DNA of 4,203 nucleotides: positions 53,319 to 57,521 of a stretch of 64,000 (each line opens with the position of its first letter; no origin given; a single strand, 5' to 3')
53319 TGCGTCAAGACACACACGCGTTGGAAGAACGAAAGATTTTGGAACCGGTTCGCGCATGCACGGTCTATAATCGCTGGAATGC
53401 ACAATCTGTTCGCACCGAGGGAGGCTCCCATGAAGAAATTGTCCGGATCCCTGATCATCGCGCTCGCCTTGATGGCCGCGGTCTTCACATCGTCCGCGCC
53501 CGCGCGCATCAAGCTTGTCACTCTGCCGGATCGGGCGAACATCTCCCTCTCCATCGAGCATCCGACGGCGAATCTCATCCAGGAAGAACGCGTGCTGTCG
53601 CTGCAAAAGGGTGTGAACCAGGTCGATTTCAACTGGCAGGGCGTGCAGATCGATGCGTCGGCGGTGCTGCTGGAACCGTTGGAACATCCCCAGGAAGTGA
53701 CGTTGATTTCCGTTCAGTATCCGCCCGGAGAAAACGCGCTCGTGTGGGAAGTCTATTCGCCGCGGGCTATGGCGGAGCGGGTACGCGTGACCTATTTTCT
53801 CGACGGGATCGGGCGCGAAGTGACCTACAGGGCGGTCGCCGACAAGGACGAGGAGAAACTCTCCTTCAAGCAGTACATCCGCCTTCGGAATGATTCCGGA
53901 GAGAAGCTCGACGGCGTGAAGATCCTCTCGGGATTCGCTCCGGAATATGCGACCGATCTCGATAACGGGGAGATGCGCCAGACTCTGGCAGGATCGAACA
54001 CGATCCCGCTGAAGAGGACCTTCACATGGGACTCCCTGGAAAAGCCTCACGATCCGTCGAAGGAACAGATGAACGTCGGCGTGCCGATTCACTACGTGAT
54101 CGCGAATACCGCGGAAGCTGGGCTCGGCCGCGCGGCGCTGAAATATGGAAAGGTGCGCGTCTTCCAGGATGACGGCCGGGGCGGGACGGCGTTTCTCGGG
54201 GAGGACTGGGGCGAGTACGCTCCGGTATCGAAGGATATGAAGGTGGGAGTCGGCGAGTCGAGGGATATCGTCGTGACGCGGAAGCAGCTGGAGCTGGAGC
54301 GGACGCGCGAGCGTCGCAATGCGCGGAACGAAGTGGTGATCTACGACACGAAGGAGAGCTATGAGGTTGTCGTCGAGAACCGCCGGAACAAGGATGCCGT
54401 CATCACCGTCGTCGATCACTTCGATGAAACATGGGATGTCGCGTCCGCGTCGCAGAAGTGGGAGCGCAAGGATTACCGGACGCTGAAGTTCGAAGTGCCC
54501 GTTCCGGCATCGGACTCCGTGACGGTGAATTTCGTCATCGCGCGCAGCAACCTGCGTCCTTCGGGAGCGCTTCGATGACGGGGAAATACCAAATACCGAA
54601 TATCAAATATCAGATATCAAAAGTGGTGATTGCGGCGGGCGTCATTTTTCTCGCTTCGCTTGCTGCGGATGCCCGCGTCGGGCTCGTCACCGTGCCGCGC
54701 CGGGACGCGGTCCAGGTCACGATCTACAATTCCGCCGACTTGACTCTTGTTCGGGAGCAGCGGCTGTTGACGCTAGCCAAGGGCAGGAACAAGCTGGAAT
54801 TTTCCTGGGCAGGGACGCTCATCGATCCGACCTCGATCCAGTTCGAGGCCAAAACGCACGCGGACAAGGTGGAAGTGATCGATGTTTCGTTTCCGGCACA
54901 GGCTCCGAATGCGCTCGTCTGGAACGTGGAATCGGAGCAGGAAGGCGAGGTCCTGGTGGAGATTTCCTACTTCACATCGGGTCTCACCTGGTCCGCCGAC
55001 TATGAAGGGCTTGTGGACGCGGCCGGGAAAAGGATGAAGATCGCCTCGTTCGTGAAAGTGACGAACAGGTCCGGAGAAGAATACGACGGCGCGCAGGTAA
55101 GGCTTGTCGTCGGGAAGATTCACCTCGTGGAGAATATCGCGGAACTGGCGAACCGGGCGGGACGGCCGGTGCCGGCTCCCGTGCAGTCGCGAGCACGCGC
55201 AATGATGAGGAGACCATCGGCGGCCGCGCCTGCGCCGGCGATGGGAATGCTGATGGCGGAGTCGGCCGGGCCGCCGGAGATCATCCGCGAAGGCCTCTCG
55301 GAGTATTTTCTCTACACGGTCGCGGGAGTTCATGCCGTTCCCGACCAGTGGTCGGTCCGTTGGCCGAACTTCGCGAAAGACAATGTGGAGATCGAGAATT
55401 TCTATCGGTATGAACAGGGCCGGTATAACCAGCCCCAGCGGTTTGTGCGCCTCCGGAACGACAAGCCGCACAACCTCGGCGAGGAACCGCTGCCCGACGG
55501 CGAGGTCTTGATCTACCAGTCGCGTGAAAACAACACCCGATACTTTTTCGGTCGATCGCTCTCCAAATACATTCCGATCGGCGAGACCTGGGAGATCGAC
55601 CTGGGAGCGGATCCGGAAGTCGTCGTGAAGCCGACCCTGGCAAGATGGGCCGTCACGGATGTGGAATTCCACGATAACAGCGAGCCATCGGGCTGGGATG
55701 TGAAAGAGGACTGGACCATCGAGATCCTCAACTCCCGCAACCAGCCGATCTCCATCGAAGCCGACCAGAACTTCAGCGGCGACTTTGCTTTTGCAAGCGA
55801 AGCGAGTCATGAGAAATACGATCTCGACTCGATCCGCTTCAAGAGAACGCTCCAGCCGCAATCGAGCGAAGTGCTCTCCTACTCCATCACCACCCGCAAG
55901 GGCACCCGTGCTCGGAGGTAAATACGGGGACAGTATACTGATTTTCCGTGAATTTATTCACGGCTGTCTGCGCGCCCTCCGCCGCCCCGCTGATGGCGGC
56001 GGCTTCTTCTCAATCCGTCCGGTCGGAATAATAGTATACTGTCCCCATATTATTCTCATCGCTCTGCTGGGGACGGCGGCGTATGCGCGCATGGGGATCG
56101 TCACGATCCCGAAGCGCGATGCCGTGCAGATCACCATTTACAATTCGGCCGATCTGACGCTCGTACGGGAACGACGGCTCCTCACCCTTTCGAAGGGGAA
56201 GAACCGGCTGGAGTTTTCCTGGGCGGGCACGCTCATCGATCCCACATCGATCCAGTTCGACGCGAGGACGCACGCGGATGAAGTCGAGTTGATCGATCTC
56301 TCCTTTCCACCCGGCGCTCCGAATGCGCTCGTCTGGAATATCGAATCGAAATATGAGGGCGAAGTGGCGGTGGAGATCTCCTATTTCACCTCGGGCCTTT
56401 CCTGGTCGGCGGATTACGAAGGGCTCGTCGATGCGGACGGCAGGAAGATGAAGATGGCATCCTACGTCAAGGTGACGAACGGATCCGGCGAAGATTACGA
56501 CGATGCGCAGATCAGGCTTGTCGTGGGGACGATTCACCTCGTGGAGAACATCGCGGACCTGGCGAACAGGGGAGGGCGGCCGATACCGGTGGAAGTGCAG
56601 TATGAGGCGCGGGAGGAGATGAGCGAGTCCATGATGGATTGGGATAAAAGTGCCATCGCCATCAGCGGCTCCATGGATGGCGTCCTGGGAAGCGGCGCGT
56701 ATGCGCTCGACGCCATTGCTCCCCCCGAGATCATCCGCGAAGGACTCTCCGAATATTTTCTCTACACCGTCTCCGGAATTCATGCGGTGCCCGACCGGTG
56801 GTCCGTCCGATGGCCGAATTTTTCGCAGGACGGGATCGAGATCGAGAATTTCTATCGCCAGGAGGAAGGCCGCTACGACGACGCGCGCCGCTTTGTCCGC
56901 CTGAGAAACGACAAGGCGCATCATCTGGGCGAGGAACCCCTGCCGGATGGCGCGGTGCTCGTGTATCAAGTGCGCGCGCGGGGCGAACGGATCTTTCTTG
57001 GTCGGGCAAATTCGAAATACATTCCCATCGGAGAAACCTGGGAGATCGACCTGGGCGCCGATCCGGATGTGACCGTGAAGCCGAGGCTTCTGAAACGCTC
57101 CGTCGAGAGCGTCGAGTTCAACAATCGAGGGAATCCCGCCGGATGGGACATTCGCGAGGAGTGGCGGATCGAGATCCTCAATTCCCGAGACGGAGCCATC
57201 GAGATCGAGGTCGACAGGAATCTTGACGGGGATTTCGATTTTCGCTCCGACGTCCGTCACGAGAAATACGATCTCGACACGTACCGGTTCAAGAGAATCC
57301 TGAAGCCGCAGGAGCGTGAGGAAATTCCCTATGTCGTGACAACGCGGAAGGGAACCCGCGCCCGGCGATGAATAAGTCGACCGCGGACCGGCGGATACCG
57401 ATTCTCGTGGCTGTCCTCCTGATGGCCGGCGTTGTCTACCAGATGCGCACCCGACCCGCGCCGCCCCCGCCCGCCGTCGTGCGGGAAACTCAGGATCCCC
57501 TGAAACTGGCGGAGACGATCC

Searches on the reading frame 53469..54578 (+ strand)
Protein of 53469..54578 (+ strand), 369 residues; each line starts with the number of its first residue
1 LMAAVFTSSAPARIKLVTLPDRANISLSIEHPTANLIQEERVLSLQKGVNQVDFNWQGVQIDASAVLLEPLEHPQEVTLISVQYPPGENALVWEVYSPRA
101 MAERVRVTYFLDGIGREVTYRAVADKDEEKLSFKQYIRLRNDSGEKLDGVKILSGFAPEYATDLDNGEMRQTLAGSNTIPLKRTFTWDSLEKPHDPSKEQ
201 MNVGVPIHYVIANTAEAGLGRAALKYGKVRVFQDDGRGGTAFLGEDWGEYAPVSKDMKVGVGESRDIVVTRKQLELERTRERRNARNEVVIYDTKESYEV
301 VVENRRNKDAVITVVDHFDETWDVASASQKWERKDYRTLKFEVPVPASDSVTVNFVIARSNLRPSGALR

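Call 18: search_protein_families(library=pfam, proteins=[window:53469-54578:+])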
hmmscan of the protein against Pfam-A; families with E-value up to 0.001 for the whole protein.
window:53469-54578:+ (369 aa): 1 family
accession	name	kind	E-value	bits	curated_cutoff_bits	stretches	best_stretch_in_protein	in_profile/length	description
PF13598.12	DUF4139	-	8.6e-05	22.8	31.8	1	105-318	1-153/205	Domain of unknown function (DUF4139)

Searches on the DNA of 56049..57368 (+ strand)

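Call 38: search_rna_families(sources=[L012, L027, L031, L051, L074, L090, L001], threshold=evalue, max_evalue=1)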
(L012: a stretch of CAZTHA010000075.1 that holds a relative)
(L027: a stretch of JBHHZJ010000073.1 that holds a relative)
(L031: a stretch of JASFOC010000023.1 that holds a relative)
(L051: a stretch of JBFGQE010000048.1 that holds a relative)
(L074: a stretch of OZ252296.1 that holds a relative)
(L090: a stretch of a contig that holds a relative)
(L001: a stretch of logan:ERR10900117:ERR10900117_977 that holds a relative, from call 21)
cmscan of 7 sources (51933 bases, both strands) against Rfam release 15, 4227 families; matches with E-value up to 1: 23.
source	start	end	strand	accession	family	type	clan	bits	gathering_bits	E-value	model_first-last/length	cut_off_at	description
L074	4232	4306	+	RF00005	tRNA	Gene; tRNA;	CL00001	56.9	29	1.1e-09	1-71/71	no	tRNA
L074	6169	6271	+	RF03906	mir-3199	Gene; miRNA;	-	54.9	100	2.3e-07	1-87/87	no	mir-3199 microRNA precursor family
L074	6163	6277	+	RF03666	MIR7724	Gene; miRNA;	-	50.1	100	1.6e-07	26-143/169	no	MIR7724 microRNA precursor family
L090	2119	2198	-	RF01013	mir-577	Gene; miRNA;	-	49.8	100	1.5e-06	1-86/86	no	mir-577 microRNA precursor family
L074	4309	4382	+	RF00005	tRNA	Gene; tRNA;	CL00001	49.5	29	1.1e-07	1-71/71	no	tRNA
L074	4004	4082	+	RF01030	mir-422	Gene; miRNA;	-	42.8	90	6.2e-05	1-85/85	no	mir-422 microRNA precursor family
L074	2885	2980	+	RF00780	MIR477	Gene; miRNA;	-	37.9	65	8.9e-05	1-99/99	no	MIR477 microRNA precursor family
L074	1341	1441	+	RF04240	mir-4716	Gene; miRNA;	-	37.2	76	0.00028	1-84/84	no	mir-4716 microRNA precursor family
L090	2113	2205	-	RF03952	mir-3718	Gene; miRNA;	-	36.1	78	0.00015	1-92/92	no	mir-3718 microRNA precursor family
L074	4777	4878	-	RF04240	mir-4716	Gene; miRNA;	-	35.6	76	0.00076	1-84/84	no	mir-4716 microRNA precursor family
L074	4268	4345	+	RF02553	YrlA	Gene; sRNA;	-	35.5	69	0.0004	17-92/114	no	Y RNA-like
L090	2126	2192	+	RF03952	mir-3718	Gene; miRNA;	-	34.1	78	0.00061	1-92/92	no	mir-3718 microRNA precursor family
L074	4782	4873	+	RF04240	mir-4716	Gene; miRNA;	-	33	76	0.0041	1-84/84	no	mir-4716 microRNA precursor family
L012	4827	4890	-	RF03476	mir-7360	Gene; miRNA;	-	32.5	47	0.022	1-59/59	no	mir-7360 microRNA precursor family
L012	4827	4932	+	RF00506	Thr_leader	Cis-reg; leader;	-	30.8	55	0.072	1-118/118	no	Threonine operon leader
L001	1024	1117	+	RF00155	SNORA66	Gene; snRNA; snoRNA; HACA-box;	CL00038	28.6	45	0.6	1-133/133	no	Small nucleolar RNA SNORA66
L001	1039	1121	+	RF03225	mir-2763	Gene; miRNA;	-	27.7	50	0.15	1-83/83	no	mir-2763 microRNA precursor family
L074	4786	4868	-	RF03191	mir-1913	Gene; miRNA;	-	27.6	105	0.2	1-80/80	no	mir-1913 microRNA precursor family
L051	5002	5070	+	RF00506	Thr_leader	Cis-reg; leader;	-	26.2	55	0.87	1-118/118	no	Threonine operon leader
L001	1032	1130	-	RF04139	MIR841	Gene; miRNA;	-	26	200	0.33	1-212/212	no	MIR841 microRNA precursor family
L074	4011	4074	-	RF00753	mir-503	Gene; miRNA;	-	25.8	54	0.23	1-71/71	no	mir-503 microRNA precursor family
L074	480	515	-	RF00164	s2m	Cis-reg;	CL00117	25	50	0.32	1-43/43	no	Coronavirus 3' stem-loop II-like motif (s2m)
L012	4897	4929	-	RF00084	CsrC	Gene; sRNA;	CL00106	18.4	61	0.19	210-243/255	no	CsrC RNA family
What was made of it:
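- On Any Rfam RNA family: Short copies from other genomes gave only spurious miRNA-precursor hits, well below their thresholds (call 38).
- Tried and rejected: Seven loci with short copies at E-value thresholds gave only generic long-hairpin (miRNA-precursor) noise (call 38).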

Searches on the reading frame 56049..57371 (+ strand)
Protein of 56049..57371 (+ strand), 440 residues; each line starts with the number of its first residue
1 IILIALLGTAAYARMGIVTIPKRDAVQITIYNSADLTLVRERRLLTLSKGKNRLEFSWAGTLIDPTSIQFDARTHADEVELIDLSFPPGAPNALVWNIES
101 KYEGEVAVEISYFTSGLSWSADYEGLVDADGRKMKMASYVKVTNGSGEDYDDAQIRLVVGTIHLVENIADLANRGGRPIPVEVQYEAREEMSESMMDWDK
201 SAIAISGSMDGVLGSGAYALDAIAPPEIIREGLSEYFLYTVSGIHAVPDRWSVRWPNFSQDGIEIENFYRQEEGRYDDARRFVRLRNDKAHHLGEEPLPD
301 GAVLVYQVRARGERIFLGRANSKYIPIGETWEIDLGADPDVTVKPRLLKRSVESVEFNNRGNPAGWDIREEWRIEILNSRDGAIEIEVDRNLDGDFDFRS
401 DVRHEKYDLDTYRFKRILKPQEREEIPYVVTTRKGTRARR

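Call 18: search_protein_families(library=pfam, proteins=[window:56049-57371:+])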
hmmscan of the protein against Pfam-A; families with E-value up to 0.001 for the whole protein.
window:56049-57371:+ (440 aa): 1 family
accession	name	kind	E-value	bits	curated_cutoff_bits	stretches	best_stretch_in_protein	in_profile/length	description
PF13598.12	DUF4139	-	7.2e-10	39.4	31.8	1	108-389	1-150/205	Domain of unknown function (DUF4139)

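Call 19: find_homologous_proteins(query=window:56049-57368:+)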
Query window:56049-57368:+ (440 aa): 7866 proteins with E <= 0.001 among 8000 candidates; the best 120 are listed.
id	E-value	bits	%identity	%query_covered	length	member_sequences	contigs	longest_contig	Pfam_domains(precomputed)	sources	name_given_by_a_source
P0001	1.4e-271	919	93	100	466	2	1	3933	PF13598.13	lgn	-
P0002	1.3e-193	662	67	100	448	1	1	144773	PF13598.13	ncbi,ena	-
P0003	1.8e-188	645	66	98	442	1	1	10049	PF13598.13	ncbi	-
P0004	1.8e-176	605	63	96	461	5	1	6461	PF13598.13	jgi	jgi:hypothetical protein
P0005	2.0e-175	602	63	98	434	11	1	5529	PF13598.13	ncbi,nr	ncbi:MAG: hypothetical protein AUJ18_08620 [Candidatus Hydrogenedentes bacterium CG1_02_42_14]|nr:MA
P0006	3.4e-173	595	61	97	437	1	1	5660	PF13598.13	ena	-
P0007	5.2e-173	594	60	99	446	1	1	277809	PF13598.13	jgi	jgi:hypothetical protein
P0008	7.3e-172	590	61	100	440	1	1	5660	PF13598.13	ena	-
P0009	1.4e-168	579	59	98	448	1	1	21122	PF13598.13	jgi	jgi:hypothetical protein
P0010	1.7e-163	563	59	100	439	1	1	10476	PF13598.13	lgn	-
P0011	1.4e-156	540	54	100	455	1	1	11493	PF13598.13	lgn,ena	-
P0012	1.3e-141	490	54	99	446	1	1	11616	PF13598.13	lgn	-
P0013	9.3e-139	481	54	100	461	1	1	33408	PF13598.13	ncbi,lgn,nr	ncbi:MAG: hypothetical protein D6679_11885 [Candidatus Hydrogenedentota bacterium]|nr:MAG: hypotheti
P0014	3.1e-136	473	50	98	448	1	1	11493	PF13598.13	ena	-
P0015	4.0e-122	426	48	100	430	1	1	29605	PF13598.13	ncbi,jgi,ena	-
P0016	6.1e-122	426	45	100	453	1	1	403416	PF13598.13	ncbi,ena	-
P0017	1.3e-120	421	48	100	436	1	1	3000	PF13598.13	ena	-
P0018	4.1e-120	420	47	100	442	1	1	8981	PF13598.13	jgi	jgi:hypothetical protein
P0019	1.4e-119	418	47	100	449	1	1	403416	PF13598.13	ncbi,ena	-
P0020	1.5e-119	418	47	100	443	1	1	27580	PF13598.13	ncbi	-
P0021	1.7e-119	418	46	100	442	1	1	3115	PF13598.13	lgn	-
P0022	1.9e-119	417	47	100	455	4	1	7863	PF13598.13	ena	-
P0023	5.6e-119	416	48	97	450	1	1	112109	PF13598.13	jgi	jgi:hypothetical protein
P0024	6.8e-119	416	47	97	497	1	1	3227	PF13598.13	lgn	-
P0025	1.1e-118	415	48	100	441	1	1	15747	PF13598.13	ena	-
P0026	1.2e-118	415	47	100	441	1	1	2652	PF13598.13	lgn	-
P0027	1.8e-118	414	48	100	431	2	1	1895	PF13598.13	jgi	-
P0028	2.0e-118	414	47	100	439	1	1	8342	PF13598.13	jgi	jgi:hypothetical protein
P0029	2.1e-118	414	47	99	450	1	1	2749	PF13598.13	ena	-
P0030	3.5e-118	413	48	100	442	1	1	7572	PF13598.13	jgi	jgi:hypothetical protein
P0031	5.5e-118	413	48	97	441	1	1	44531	PF13598.13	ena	-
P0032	5.8e-118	413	47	100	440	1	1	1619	PF13598.13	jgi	jgi:hypothetical protein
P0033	7.1e-118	412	47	98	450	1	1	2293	PF13598.13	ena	-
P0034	7.5e-118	412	48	100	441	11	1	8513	PF13598.13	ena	-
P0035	1.1e-117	412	47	100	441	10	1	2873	PF13598.13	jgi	jgi:hypothetical protein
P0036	1.1e-117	412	48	100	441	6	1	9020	PF13598.13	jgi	jgi:hypothetical protein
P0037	1.2e-117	412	46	98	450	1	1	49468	PF13598.13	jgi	-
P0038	1.2e-117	412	47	99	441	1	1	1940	PF13598.13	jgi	jgi:hypothetical protein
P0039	1.5e-117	411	46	97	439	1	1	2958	PF13598.13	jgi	jgi:hypothetical protein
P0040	1.6e-117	411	48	100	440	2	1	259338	PF13598.13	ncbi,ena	-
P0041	1.7e-117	411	45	99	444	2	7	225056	PF13598.13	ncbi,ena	-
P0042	1.9e-117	411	47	97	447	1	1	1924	PF13598.13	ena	-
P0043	2.0e-117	411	44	100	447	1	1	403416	PF13598.13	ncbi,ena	-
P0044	2.0e-117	411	47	100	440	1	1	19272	PF13598.13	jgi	jgi:hypothetical protein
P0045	2.3e-117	411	48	98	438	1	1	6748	PF13598.13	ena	-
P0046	2.3e-117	411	47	99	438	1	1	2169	PF13598.13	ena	-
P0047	2.6e-117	410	48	98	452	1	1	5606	PF13598.13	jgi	jgi:hypothetical protein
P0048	2.6e-117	410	47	99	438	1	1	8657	PF13598.13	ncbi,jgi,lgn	jgi:hypothetical protein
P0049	2.7e-117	410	45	100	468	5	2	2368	PF13598.13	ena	-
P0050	2.8e-117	410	47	99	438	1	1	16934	PF13598.13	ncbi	-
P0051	4.4e-117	410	47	99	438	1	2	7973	PF13598.13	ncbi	ncbi:MAG: DUF4139 domain-containing protein [Verrucomicrobiota bacterium]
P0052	4.4e-117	410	46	100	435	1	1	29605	PF13598.13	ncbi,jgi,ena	-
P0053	5.6e-117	409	45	100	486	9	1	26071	PF13598.13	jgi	-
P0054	6.1e-117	409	46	100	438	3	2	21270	PF13598.13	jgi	jgi:hypothetical protein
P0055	6.4e-117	409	46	100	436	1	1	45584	PF13598.13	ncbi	ncbi:MAG: DUF4139 domain-containing protein [Verrucomicrobiota bacterium]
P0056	6.8e-117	409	46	100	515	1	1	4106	PF13598.13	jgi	jgi:hypothetical protein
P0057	7.6e-117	409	47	99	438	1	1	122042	PF13598.13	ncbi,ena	-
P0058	8.6e-117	409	47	98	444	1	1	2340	PF13598.13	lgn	-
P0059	9.0e-117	409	47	99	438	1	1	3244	PF13598.13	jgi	jgi:hypothetical protein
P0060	9.2e-117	409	47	100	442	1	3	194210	PF13598.13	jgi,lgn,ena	-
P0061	1.0e-116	408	47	100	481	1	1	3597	PF13598.13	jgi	jgi:hypothetical protein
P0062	1.1e-116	408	47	100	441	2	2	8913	PF13598.13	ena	-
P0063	1.1e-116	408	47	99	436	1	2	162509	PF13598.13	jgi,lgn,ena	jgi:hypothetical protein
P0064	1.2e-116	408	47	100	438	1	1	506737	PF13598.13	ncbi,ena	-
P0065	1.5e-116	408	47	99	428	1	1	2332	PF13598.13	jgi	jgi:hypothetical protein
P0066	1.6e-116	408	47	98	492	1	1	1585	PF13598.13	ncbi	-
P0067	1.8e-116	408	45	98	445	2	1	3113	PF13598.13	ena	-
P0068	2.0e-116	407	46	100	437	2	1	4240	PF13598.13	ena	-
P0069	2.0e-116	407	46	100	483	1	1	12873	PF13598.13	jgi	jgi:hypothetical protein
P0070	2.3e-116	407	45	100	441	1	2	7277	PF13598.13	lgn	-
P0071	2.7e-116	407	46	99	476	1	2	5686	PF13598.13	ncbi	-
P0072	2.9e-116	407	45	99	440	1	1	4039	PF13598.13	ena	-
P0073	2.9e-116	407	46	99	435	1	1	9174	PF13598.13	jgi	jgi:hypothetical protein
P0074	2.9e-116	407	45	99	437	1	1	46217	PF13598.13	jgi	jgi:hypothetical protein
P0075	2.9e-116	407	47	100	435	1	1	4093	PF13598.13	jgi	jgi:hypothetical protein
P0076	3.1e-116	407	45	100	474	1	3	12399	PF13598.13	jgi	jgi:hypothetical protein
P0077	3.3e-116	407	46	100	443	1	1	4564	PF13598.13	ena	-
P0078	3.6e-116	407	46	97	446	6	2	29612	PF13598.13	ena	-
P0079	4.0e-116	407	47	99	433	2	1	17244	PF13598.13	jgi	jgi:hypothetical protein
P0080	5.2e-116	406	46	98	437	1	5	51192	PF13598.13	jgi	-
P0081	5.3e-116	406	45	99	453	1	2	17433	PF13598.13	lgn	-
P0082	5.5e-116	406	46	99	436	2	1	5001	PF13598.13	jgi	-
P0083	6.0e-116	406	46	98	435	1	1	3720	PF13598.13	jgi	jgi:hypothetical protein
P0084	6.2e-116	406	46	100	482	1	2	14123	PF13598.13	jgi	jgi:hypothetical protein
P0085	6.3e-116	406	47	98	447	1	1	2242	PF13598.13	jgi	jgi:hypothetical protein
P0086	7.2e-116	406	46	99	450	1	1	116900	PF13598.13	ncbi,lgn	-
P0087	7.6e-116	406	47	99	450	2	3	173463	PF13598.13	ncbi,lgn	-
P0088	7.8e-116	406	46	98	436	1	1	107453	PF13598.13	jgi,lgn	jgi:hypothetical protein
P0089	8.5e-116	405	46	100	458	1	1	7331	PF13598.13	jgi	jgi:hypothetical protein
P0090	9.7e-116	405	46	100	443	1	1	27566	PF13598.13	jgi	jgi:hypothetical protein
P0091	1.0e-115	405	46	97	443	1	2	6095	PF13598.13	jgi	jgi:hypothetical protein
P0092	1.1e-115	405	46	97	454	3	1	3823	PF13598.13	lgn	-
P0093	1.3e-115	405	46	97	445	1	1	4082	PF13598.13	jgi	jgi:hypothetical protein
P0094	1.3e-115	405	45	98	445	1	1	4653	PF13598.13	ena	-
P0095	1.4e-115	405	46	98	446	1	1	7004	PF13598.13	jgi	jgi:hypothetical protein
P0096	1.4e-115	405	45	100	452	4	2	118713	PF13598.13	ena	-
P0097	1.4e-115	405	45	100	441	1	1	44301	PF13598.13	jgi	jgi:hypothetical protein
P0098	1.5e-115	405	45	99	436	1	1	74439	PF13598.13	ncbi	-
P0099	1.5e-115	405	47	100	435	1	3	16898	PF13598.13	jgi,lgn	jgi:hypothetical protein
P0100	1.6e-115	405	46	99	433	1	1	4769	PF13598.13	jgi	jgi:hypothetical protein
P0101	1.6e-115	405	46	98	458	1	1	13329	PF13598.13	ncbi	-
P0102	1.6e-115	404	46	97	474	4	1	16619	PF13598.13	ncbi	-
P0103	1.7e-115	404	46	98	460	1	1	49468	PF13598.13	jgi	-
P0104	1.9e-115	404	45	100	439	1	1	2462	PF13598.13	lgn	-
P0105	2.0e-115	404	46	100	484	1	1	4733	PF13598.13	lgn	-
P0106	2.2e-115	404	45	100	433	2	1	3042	PF13598.13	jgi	jgi:hypothetical protein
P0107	2.3e-115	404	45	100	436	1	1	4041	PF13598.13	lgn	-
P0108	3.3e-115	403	46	99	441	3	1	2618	PF13598.13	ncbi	-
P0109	3.6e-115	403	44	99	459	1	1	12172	PF13598.13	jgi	jgi:hypothetical protein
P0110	3.6e-115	403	45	100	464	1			PF13598.13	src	-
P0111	3.8e-115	403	45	99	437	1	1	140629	PF13598.13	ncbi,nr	ncbi:MAG: hypothetical protein PCFJNLEI_00921 [Verrucomicrobiae bacterium]|nr:hypothetical protein [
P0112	3.8e-115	403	46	98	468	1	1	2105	PF13598.13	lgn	-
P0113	4.3e-115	403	45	100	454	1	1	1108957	PF13598.13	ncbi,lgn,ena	-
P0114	4.8e-115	403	46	97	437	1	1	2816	PF13598.13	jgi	jgi:hypothetical protein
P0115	4.8e-115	403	45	100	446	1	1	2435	PF13598.13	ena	-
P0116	4.8e-115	403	45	100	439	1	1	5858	PF13598.13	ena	-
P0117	5.2e-115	403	46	100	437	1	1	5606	PF13598.13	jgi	jgi:hypothetical protein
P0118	5.5e-115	403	45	97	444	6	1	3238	PF13598.13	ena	-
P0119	5.7e-115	403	44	99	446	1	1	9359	PF13598.13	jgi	jgi:hypothetical protein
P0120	8.4e-115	402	45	100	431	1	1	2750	PF13598.13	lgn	-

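Call 21: find_encoding_contigs(protein=P0001, flank=5000, max_places=4)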
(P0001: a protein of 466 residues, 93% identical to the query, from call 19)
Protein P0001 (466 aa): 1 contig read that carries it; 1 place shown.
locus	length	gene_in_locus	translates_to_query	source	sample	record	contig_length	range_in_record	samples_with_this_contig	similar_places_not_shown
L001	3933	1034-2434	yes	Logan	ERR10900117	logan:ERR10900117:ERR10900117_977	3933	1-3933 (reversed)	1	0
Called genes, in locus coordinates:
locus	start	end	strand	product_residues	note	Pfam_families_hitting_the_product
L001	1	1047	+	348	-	?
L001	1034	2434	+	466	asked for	PF13598:DUF4139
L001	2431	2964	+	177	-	PF13424:TPR_12 (faint)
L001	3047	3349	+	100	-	-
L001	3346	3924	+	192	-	PF02597:ThiS, PF02391:MoaE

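Call 22: find_encoding_contigs(protein=P0002, flank=3000, max_places=4)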
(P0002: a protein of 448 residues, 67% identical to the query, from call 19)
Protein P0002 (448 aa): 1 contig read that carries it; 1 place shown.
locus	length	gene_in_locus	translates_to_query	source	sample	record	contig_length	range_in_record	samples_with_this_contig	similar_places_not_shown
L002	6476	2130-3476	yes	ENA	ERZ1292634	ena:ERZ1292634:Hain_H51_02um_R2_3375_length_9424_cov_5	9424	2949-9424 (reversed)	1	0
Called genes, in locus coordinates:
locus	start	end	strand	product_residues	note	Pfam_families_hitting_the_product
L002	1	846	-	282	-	?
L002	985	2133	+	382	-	-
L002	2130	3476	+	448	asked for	PF13598:DUF4139 (weak)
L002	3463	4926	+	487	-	PF13598:DUF4139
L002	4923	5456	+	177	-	-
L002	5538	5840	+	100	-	PF06999:Suc_Fer-like (faint)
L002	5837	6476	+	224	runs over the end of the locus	PF02597:ThiS, PF02391:MoaE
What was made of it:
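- The GTG at 55908 is conserved and was chosen by two gene callers (calls 21, 22).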

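Call 28: find_encoding_contigs(protein=P0008, flank=4000, max_places=2)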
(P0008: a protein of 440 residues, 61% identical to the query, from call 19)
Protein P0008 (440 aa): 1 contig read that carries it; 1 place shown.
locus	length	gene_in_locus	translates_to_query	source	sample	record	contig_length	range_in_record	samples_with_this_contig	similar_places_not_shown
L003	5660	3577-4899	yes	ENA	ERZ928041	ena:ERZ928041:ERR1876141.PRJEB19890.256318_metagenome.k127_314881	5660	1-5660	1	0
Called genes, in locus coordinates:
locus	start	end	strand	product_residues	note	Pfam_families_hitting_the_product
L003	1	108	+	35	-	?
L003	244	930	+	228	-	-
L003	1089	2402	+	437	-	PF13598:DUF4139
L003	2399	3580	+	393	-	PF13598:DUF4139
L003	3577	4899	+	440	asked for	PF13598:DUF4139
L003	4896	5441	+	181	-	-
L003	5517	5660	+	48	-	?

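Call 29: find_encoding_contigs(protein=P0003, flank=5000, max_places=2)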
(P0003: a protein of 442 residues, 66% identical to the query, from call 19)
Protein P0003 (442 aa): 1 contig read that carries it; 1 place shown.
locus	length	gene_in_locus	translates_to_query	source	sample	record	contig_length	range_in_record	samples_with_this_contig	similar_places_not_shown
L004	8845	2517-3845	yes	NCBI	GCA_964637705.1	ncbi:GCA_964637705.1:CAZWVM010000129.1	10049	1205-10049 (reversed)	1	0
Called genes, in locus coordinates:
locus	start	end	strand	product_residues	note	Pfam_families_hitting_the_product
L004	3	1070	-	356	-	?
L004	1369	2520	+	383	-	PF13598:DUF4139 (faint)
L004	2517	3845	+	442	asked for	PF13598:DUF4139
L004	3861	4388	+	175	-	-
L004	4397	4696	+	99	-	PF01257:2Fe-2S_thioredx (weak), PF06999:Suc_Fer-like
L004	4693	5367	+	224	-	PF02597:ThiS, PF02391:MoaE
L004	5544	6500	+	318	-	PF07676:PD40 (faint), PF26549:Tricorn_N (faint)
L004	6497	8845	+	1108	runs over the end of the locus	PF01520:Amidase_3, PF00614:PLDc (faint), PF13620:CarboxypepD_reg, PF00932:LTD, PF07894:SACK1 (faint), PF13091:PLDc_2, PF12836:HHH_3, PF13091:PLDc_2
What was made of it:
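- L004 has only two paralogs, so paralog 3 is a later duplicate (call 29).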
